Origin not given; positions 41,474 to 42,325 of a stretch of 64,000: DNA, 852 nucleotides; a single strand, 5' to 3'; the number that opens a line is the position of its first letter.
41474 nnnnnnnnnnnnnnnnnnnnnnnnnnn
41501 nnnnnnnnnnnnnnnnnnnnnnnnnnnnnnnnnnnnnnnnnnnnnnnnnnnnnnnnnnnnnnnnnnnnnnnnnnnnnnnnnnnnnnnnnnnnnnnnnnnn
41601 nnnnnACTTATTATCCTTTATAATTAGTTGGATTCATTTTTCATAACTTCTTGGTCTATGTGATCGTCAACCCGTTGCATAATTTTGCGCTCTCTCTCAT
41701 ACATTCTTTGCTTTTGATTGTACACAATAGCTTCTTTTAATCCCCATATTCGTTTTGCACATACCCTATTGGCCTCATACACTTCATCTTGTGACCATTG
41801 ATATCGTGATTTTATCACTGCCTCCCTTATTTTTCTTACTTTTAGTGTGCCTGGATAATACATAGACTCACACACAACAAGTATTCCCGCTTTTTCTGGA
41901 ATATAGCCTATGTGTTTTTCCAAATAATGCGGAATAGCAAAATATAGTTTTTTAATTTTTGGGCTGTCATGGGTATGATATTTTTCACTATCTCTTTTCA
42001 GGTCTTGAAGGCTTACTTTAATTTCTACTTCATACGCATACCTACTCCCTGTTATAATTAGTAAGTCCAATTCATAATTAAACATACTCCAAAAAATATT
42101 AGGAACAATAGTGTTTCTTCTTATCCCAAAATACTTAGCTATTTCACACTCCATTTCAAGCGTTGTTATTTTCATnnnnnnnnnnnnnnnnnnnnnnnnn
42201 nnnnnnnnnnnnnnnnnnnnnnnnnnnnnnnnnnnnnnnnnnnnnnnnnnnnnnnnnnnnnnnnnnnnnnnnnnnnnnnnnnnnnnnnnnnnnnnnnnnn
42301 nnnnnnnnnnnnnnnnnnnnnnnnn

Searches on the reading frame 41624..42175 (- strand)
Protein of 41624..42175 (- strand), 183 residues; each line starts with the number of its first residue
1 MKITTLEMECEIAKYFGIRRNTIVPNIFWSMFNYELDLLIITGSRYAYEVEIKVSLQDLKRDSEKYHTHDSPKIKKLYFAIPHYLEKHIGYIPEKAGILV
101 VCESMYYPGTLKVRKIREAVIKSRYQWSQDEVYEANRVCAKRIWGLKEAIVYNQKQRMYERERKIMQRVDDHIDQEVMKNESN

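Call 14: search_protein_families(library=pfam, proteins=[window:41624-42175:-], max_evalue=0.01)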
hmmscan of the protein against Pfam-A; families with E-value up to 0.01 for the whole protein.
window:41624-42175:- (183 aa): 2 families
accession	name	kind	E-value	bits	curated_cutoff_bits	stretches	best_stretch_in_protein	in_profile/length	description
PF25771.1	CC_CEP152-bind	-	0.0056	16.6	21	0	161-182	10-29/36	CEP63/DEUP1, CEP152 binding coiled coil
PF06319.18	MmcB-like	-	0.0072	16.5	22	1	37-101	45-105/148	DNA repair protein MmcB-like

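Call 32: search_protein_families(library=phrogs, proteins=[window:41624-42175:-], max_evalue=0.001)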
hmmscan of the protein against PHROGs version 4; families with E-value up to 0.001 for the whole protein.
window:41624-42175:- (183 aa): 2 families
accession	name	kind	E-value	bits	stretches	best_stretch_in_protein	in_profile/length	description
phrog_2776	-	unknown function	9.9e-19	68.7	1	4-171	15-167/181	-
phrog_5429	-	DNA, RNA and nucleotide metabolism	2.2e-06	28.7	1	36-134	52-156/176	DNA repair protein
